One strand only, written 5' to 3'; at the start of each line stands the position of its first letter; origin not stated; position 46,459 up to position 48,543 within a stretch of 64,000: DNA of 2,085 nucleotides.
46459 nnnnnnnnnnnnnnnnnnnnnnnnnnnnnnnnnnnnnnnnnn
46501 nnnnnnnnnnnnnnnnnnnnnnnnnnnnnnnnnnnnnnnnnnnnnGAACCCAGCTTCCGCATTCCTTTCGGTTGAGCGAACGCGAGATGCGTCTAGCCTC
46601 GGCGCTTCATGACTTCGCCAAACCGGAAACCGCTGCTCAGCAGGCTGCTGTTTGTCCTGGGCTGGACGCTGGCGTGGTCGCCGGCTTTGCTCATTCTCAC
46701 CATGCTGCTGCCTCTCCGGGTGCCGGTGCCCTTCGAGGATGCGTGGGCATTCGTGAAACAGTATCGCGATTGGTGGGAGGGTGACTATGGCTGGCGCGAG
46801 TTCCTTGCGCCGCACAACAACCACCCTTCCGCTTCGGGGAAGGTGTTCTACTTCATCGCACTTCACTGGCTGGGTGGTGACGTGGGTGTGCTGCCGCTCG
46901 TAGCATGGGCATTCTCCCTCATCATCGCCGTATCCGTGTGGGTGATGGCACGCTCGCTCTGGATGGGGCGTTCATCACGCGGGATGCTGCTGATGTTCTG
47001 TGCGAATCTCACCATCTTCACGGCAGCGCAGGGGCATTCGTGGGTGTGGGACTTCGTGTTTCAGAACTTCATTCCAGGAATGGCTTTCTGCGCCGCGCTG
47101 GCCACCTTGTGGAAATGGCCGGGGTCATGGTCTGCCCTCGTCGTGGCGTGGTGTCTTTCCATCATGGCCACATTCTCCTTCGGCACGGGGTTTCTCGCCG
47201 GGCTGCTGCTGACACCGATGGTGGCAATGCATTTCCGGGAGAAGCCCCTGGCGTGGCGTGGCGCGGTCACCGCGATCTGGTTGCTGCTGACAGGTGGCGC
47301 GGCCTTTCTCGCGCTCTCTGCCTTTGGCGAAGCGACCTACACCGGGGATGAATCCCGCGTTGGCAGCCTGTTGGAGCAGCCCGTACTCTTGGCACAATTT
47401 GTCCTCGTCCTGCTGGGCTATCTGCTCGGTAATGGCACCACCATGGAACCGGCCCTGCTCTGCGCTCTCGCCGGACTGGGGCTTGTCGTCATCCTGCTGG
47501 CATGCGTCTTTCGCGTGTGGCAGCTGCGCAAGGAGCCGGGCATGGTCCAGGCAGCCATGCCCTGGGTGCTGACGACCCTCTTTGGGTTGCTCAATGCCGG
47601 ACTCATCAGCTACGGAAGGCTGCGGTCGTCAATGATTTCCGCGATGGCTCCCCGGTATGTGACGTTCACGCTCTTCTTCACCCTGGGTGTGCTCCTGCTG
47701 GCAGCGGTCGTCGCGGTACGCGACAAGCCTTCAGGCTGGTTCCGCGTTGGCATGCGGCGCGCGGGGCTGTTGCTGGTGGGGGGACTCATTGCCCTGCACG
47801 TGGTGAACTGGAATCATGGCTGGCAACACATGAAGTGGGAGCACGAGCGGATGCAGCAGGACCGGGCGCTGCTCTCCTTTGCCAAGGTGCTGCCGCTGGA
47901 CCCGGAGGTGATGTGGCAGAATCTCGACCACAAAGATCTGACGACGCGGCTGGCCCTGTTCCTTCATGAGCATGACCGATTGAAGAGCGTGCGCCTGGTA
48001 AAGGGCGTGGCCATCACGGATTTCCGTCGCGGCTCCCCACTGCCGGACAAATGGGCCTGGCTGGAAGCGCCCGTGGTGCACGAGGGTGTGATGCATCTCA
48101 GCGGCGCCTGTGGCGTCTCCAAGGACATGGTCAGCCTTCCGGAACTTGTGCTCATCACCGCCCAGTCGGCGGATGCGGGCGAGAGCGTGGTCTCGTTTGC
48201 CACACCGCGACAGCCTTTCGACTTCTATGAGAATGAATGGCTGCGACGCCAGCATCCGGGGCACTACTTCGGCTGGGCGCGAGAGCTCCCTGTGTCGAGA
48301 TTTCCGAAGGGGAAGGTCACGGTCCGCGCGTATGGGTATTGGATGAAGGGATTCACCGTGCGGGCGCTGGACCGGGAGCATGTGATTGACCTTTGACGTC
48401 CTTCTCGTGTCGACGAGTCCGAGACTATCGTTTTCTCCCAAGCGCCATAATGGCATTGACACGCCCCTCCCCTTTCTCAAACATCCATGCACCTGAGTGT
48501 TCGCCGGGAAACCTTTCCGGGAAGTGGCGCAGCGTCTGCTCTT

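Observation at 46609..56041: Two paralogous GT-C-like polytopic membrane proteins bracketing a PSCyt-DUF1549-DUF1553 / DUF1501 pair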

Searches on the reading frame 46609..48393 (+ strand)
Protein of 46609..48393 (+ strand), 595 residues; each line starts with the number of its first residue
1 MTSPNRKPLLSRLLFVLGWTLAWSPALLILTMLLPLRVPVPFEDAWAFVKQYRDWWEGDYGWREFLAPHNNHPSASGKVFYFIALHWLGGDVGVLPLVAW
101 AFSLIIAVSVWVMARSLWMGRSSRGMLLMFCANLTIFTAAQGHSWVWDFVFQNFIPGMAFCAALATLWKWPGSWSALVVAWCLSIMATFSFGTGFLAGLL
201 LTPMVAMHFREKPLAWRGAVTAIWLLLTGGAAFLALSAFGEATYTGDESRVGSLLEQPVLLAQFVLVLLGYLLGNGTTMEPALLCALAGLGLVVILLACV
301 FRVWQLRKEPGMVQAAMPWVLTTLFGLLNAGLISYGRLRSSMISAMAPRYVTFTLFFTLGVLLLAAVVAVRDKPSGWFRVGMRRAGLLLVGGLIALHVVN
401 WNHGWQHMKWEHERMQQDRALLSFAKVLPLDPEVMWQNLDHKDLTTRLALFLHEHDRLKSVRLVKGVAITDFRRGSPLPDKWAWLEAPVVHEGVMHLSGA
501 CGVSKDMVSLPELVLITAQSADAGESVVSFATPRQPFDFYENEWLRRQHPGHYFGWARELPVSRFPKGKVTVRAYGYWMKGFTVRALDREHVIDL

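Call 8: search_protein_families(library=pfam, proteins=[window:46609-48393:+], max_evalue=1)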
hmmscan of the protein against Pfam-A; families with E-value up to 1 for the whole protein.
window:46609-48393:+ (595 aa): 1 family
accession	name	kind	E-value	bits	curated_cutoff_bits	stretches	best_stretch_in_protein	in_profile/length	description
PF04114.19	Gaa1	-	0.54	9.7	28.6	1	166-236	369-441/497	Gaa1-like, GPI transamidase component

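Call 10: search_protein_families(library=ncbifam, proteins=[window:46609-48393:+], max_evalue=1)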
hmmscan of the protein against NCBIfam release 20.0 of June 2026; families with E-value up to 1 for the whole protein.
window:46609-48393:+ (595 aa): 0 families

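Call 11: find_homologous_proteins(query=window:46609-48393:+)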
Query window:46609-48393:+ (595 aa): 16 proteins with E <= 0.001 among 8000 candidates.
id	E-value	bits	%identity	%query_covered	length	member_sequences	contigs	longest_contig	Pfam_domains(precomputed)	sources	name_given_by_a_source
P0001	0.0e+0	1367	100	100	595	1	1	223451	-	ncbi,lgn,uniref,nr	ncbi:hypothetical protein DES53_113146 [Roseimicrobium gellanilyticum]|uniref:4-amino-4-deoxy-L-arab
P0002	0.0e+0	1139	81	100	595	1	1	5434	-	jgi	jgi:hypothetical protein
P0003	0.0e+0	1104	80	99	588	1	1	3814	-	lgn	-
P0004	0.0e+0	1026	74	100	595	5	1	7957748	-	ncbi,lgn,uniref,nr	ncbi:hypothetical protein [Roseimicrobium sp. ORNL1]|uniref:hypothetical protein n=1 Tax=Roseimicrob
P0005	0.0e+0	1018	73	100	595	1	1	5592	-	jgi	jgi:hypothetical protein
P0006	1.5e-256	871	65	98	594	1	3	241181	-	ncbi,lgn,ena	-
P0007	4.0e-254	863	63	99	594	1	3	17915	-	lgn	-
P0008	2.5e-243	827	62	97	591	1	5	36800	-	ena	-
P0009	1.2e-201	690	87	57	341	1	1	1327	-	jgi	jgi:hypothetical protein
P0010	1.1e-184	634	52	97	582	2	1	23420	-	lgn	-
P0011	2.8e-171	589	47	97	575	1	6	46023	-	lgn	-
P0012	3.8e-150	519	44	98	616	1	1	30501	-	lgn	-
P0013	3.3e-123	430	41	98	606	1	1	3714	-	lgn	-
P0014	5.2e-111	390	39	96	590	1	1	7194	-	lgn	-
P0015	4.6e-110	387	40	96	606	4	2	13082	-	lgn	-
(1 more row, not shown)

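Call 21: find_encoding_contigs(protein=P0004, flank=10000, max_places=2)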
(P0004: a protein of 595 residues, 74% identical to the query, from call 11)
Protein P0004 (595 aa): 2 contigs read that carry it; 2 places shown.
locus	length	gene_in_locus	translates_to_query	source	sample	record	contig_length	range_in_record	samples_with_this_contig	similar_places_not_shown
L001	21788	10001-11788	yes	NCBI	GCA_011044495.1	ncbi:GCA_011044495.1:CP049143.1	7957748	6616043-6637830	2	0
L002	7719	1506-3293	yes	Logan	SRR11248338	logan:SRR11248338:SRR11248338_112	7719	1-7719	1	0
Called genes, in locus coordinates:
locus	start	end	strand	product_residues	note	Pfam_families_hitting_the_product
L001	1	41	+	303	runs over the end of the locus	PF20434:BD-FAE, PF07859:Abhydrolase_3, PF01738:DLH (faint), PF00326:Peptidase_S9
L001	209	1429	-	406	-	PF00817:IMS, PF11798:IMS_HHH (weak), PF21999:IMS_HHH_1 (weak), PF11799:IMS_C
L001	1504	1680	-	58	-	-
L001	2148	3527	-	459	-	PF00324:AA_permease, PF03845:Spore_permease (faint), PF13520:AA_permease_2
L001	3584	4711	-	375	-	PF21016:RlmN_N, PF04055:Radical_SAM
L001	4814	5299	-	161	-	-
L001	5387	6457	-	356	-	PF01073:3Beta_HSD, PF01370:Epimerase, PF16363:GDP_Man_Dehyd (weak), PF07993:NAD_binding_4 (weak), PF16363:GDP_Man_Dehyd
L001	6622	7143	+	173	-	-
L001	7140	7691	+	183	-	-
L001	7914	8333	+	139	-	-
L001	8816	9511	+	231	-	-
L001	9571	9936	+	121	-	PF00903:Glyoxalase, PF22677:Ble-like_N (weak)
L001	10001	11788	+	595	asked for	-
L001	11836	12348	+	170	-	-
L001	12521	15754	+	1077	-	PF07635:PSCyt1, PF07583:PSCyt2, PF13385:Laminin_G_3, PF07587:PSD1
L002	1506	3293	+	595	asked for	-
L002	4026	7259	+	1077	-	PF07635:PSCyt1, PF07583:PSCyt2, PF13385:Laminin_G_3, PF07587:PSD1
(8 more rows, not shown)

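Call 22: find_encoding_contigs(protein=P0006, flank=10000, max_places=2)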
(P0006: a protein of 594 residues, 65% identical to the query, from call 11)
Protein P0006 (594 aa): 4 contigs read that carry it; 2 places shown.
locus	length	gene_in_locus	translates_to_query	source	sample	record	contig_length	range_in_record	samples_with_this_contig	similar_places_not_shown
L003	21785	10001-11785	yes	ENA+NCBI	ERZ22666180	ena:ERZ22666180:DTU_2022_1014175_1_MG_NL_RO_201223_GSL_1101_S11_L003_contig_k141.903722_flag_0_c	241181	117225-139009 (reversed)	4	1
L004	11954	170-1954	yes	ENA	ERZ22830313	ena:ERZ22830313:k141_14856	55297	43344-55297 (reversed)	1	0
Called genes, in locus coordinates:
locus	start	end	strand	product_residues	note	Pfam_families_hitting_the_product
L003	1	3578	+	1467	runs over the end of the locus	PF00069:Pkinase, PF07714:PK_Tyr_Ser-Thr, PF00059:Lectin_C, PF03781:FGE-sulfatase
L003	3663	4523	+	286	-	PF16697:Yop-YscD_cpl, PF00498:FHA, PF00211:Guanylate_cyc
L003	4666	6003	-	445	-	PF01408:GFO_IDH_MocA, PF02894:GFO_IDH_MocA_C (faint), PF19051:GFO_IDH_MocA_C2, PF22725:GFO_IDH_MocA_C3 (weak)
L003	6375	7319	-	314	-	PF00551:Formyl_trans_N, PF02911:Formyl_trans_C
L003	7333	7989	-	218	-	PF00406:ADK, PF13207:AAA_17, PF13238:AAA_18 (weak)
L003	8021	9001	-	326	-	PF01075:Glyco_transf_9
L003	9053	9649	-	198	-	-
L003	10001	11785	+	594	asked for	-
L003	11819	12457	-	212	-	PF07963:N_methyl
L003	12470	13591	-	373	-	-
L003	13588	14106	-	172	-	-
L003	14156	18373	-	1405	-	-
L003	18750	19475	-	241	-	PF02463:SMC_N (weak), PF00005:ABC_tran, PF13304:AAA_21 (weak)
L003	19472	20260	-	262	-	PF00528:BPD_transp_1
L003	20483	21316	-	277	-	PF00528:BPD_transp_1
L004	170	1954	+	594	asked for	-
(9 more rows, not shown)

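Call 32: predict_structure(alignment_id=A2)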
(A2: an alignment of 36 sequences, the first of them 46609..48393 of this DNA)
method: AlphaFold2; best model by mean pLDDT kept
length: 595 residues; sequences in the alignment: 36
mean_pLDDT: 91.0   pTM: 0.92
mean pLDDT of the five models: 91.0, 90.5, 89.9, 87.8, 86.3
residues with pLDDT >= 90: 453; 70-90: 105; 50-70: 30; < 50: 7
segments of 3 or more residues with pLDDT < 50: 1-4, 438-440
pLDDT, mean of each block of 10 residues (from residue 1): 61 94 97 95 91 94 87 92 96 97 98 91 95 96 92 96 98 97 96 93 96 97 97 87 58 78 94 87 94 98 96 96 97 82 85 97 97 95 95 94 91 92 91 59 81 95 94 94 94 95 74 95 93 85 82 90 93 96 96 94
secondary structure, 60 per line:
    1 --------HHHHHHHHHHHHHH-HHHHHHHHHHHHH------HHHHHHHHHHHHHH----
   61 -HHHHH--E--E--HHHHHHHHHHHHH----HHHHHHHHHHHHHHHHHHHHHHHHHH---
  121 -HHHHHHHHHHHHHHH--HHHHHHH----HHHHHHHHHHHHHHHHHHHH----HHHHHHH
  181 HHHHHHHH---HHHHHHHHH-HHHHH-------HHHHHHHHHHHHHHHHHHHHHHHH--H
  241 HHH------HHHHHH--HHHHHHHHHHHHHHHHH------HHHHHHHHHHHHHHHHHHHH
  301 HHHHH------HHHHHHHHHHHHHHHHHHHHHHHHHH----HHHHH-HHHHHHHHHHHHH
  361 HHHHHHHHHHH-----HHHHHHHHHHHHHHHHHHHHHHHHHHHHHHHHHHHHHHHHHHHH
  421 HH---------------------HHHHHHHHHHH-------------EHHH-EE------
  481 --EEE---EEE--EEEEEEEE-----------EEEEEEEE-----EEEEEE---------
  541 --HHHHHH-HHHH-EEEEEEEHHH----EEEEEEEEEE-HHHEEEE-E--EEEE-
elements in order: H9-22 H24-36 H43-56 H62-66 H75-87 H92-117 H122-136 H139-145 H150-169 H174-188 H192-200 H202-206 H214-237 H240-243 H250-255 H258-274 H281-305 H312-337 H342-346 H348-371 H377-422 H444-454 E483-485 E489-491 E494-501 E513-520 E526-531 H543-548 H550-553 E555-561 E569-578 E583-586 E591-594

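Call 48: fold_search(model_id=the predicted structure, library=pdb)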
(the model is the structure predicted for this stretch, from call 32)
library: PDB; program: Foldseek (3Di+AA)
matches with E <= 10: 568; with E <= 0.001: 1
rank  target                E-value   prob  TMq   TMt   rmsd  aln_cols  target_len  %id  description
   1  7e9s_A                6.4e-04  1.00  0.36  0.26  12.5       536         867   13  Archaeal oligosaccharyltransferase AglB from Archaeoglobus fulgidus in complex with an inhibitory peptide and a dolich (released 2021-09-08)
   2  3waj                  1.1e-03  1.00  0.37  0.29  12.7       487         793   11  Crystal structure of the Archaeoglobus fulgidus oligosaccharyltransferase (O29867_ARCFU) complex with Zn and sulfate (released 2013-10-30)
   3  8if8_B                2.0e-03  1.00  0.32  0.31  18.3       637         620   14  Arabinosyltransferase AftA (released 2023-05-31)
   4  6ftg_5                3.4e-03  1.00  0.36  0.34  14.3       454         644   12  Subtomogram average of OST-containing ribosome-translocon complexes from canine rough microsomal membranes (released 2018-03-21)
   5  5ezm                  5.2e-03  0.99  0.28  0.30  18.0       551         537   14  Crystal Structure of ArnT from Cupriavidus metallidurans in the apo state (released 2016-02-17)
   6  6c26_A                5.5e-03  1.00  0.37  0.35  13.1       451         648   13  The Cryo-EM structure of a eukaryotic oligosaccharyl transferase complex (released 2018-01-31)
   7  8agb_A                8.4e-03  1.00  0.34  0.32  13.2       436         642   13  Structure of yeast oligosaccharylransferase complex with lipid-linked oligosaccharide bound (released 2022-12-07)
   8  5f15                  9.5e-03  0.99  0.24  0.26  20.7       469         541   14  Crystal Structure of ArnT from Cupriavidus metallidurans bound to Undecaprenyl phosphate (released 2016-02-17)
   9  6s7t_A                1.1e-02  1.00  0.34  0.29  18.1       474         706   15  Cryo-EM structure of human oligosaccharyltransferase complex OST-B (released 2019-12-18)
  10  9n9j_I                2.9e-02  1.00  0.36  0.31  16.7       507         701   12  Structure of a GRP94 folding intermediate engaged with a CCDC134- and FKBP11-bound secretory translocon (released 2025-11-19)
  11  9p85_R                5.1e-02  0.35  0.13  0.19  20.1       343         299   11  NTSR1-Gi-NTS(8-13) GTP-Bound Complex in the Canonical, AHD Closed State, 3DVA Sorted (C-Closed*-GTP) (released 2026-03-25)
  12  8ufd_A                6.0e-02  0.20  0.13  0.15  24.8       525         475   15  Multidrug efflux pump MtEfpA bound with inhibitor BRD8000.3 (released 2024-09-11)
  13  9qu4                  7.5e-02  0.16  0.11  0.13  24.5       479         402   13  Cryo-EM structure of the inward-open choline-bound state of choline/ethanolamine transporter FLVCR2 (released 2025-06-11)
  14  4buo_B                1.1e-01  0.25  0.12  0.19  19.8       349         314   13  High Resolution Structure of Thermostable Agonist-bound Neurotensin Receptor 1 Mutant without Lysozyme Fusion (released 2014-01-29)
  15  7y58_A                1.1e-01  0.18  0.14  0.15  25.6       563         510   10  CryoEM structure of QacA (D411N), an antibacterial efflux transporter from Staphylococcus aureus (released 2023-07-12)
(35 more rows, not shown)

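Call 52: list_cluster_members(proteins=[P0001, P0017, P0033, P0104, P0051])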
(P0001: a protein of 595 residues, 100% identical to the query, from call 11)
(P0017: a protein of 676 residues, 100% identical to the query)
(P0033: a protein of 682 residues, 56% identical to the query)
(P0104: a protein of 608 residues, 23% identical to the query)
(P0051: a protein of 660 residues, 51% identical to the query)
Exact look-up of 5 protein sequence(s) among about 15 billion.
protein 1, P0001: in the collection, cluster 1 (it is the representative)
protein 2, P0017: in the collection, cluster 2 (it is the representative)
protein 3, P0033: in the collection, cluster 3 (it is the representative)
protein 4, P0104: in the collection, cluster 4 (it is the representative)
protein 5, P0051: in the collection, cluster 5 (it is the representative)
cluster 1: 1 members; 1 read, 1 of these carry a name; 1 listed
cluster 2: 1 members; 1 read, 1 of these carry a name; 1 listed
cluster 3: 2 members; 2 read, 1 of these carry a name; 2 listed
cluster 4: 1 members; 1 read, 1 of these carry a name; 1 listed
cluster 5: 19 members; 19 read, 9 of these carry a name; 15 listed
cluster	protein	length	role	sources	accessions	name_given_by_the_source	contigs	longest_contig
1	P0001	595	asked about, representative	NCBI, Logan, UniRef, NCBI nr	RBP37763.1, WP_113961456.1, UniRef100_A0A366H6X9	hypothetical protein DES53_113146 [Roseimicrobium gellanilyticum] | 4-amino-4-deoxy-L-arabinose transferase-like glycosyltransferase n=1 Tax=Roseimicrobium ... | hypothetical protein [Roseimicrobium gellanilyticum]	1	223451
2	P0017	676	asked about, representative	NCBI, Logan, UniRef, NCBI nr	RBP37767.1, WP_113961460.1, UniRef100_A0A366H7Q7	hypothetical protein DES53_113150 [Roseimicrobium gellanilyticum] | Transmembrane protein n=1 Tax=Roseimicrobium gellanilyticum TaxID=748857 ... | hypothetical protein [Roseimicrobium gellanilyticum]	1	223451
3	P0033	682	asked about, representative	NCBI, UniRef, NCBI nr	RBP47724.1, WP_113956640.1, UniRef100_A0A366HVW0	hypothetical protein DES53_101523 [Roseimicrobium gellanilyticum] | Uncharacterized protein n=1 Tax=Roseimicrobium gellanilyticum TaxID=748857 ... | hypothetical protein [Roseimicrobium gellanilyticum]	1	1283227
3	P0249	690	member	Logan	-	-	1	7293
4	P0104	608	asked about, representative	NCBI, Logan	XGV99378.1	MAG: hypothetical protein ACAF41_10635 [Leptolyngbya sp. BL-A-14]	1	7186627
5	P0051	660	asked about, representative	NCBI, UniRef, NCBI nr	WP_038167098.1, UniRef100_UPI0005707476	hypothetical protein [Verrucomicrobium sp. BvORR106] | hypothetical protein n=1 Tax=Verrucomicrobium sp. BvORR106 TaxID=1403819 ...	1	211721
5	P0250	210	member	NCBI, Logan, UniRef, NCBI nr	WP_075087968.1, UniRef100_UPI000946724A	hypothetical protein [Verrucomicrobium spinosum] | hypothetical protein n=1 Tax=Verrucomicrobium spinosum TaxID=2736 RepID=UPI000946724A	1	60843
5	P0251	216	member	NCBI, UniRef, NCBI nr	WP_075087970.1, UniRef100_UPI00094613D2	hypothetical protein [Verrucomicrobium spinosum] | hypothetical protein n=1 Tax=Verrucomicrobium spinosum TaxID=2736 RepID=UPI00094613D2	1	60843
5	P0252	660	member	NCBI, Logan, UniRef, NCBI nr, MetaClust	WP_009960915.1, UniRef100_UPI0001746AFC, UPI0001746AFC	hypothetical protein [Verrucomicrobium spinosum] | hypothetical protein n=2 Tax=Verrucomicrobium spinosum TaxID=2736 RepID=UPI0001746AFC | status=active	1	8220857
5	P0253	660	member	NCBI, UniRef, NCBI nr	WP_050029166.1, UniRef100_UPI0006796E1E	hypothetical protein [Verrucomicrobium sp. BvORR034] | hypothetical protein n=1 Tax=Verrucomicrobium sp. BvORR034 TaxID=1396418 ...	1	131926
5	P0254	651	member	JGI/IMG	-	hypothetical protein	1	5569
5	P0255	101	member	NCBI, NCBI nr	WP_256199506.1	hypothetical protein [Verrucomicrobium spinosum]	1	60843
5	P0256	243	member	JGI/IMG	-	hypothetical protein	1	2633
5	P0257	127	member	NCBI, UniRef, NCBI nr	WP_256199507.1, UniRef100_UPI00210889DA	hypothetical protein [Verrucomicrobium spinosum] | hypothetical protein n=1 Tax=Verrucomicrobium spinosum TaxID=2736 RepID=UPI00210889DA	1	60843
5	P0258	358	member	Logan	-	-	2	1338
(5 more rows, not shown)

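Call 95: find_encoding_contigs(protein=P0011, flank=8000, max_places=1)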
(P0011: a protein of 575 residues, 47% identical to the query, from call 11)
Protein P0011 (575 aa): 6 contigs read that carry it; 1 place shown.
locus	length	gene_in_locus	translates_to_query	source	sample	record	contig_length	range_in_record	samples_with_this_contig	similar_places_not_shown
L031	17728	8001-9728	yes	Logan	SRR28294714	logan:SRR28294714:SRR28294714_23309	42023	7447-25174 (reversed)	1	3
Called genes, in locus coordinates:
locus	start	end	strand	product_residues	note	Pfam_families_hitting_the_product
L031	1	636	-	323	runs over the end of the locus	-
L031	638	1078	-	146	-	-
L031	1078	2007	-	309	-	PF13472:Lipase_GDSL_2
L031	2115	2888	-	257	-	PF13641:Glyco_tranf_2_3, PF00535:Glycos_transf_2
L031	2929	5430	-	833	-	-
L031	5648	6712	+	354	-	PF01073:3Beta_HSD, PF01370:Epimerase, PF02719:Polysacc_synt_2, PF04321:RmlD_sub_bind, PF16363:GDP_Man_Dehyd, PF07993:NAD_binding_4 (weak)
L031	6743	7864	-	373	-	PF01073:3Beta_HSD, PF01370:Epimerase, PF02719:Polysacc_synt_2 (faint), PF07993:NAD_binding_4 (weak), PF16363:GDP_Man_Dehyd (weak)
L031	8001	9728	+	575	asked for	-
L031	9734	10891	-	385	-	-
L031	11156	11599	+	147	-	PF02609:Exonuc_VII_S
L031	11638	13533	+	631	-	PF13292:DXP_synthase_N, PF02775:TPP_enzyme_C (weak), PF02779:Transket_pyr, PF02780:Transketolase_C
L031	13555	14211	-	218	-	-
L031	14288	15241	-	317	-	PF06283:ThuA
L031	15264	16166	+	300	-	PF03741:TerC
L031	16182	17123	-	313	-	PF00551:Formyl_trans_N, PF02911:Formyl_trans_C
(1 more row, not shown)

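Call 96: find_encoding_contigs(protein=P0012, flank=8000, max_places=1)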
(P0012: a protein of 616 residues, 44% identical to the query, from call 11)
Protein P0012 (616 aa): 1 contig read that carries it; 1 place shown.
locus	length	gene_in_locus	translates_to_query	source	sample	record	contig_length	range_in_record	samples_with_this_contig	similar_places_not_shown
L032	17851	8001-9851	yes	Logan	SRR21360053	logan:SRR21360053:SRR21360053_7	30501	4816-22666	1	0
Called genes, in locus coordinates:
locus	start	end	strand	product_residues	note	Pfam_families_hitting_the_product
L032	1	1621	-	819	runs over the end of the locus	-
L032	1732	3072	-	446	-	-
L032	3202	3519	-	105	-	-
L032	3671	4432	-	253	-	PF13641:Glyco_tranf_2_3, PF00535:Glycos_transf_2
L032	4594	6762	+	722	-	PF02922:CBM_48, PF00128:Alpha-amylase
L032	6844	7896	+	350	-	PF01073:3Beta_HSD (weak), PF01370:Epimerase, PF02719:Polysacc_synt_2 (weak), PF04321:RmlD_sub_bind, PF16363:GDP_Man_Dehyd, PF07993:NAD_binding_4 (weak)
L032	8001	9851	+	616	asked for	-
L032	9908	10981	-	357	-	PF01073:3Beta_HSD, PF01370:Epimerase, PF02719:Polysacc_synt_2 (weak), PF04321:RmlD_sub_bind (faint), PF07993:NAD_binding_4, PF16363:GDP_Man_Dehyd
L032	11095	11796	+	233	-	PF14014:DUF4230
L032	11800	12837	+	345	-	PF00389:2-Hacid_dh, PF02826:2-Hacid_dh_C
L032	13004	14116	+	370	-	PF05222:AlaDh_PNT_N, PF01262:AlaDh_PNT_C, PF07992:Pyr_redox_2 (faint), PF00070:Pyr_redox (faint)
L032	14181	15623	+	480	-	PF01408:GFO_IDH_MocA, PF19051:GFO_IDH_MocA_C2, PF22725:GFO_IDH_MocA_C3 (weak)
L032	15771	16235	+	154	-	PF02472:ExbD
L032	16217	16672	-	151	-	PF16798:DUF5069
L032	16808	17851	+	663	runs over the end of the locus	PF07583:PSCyt2, PF07587:PSD1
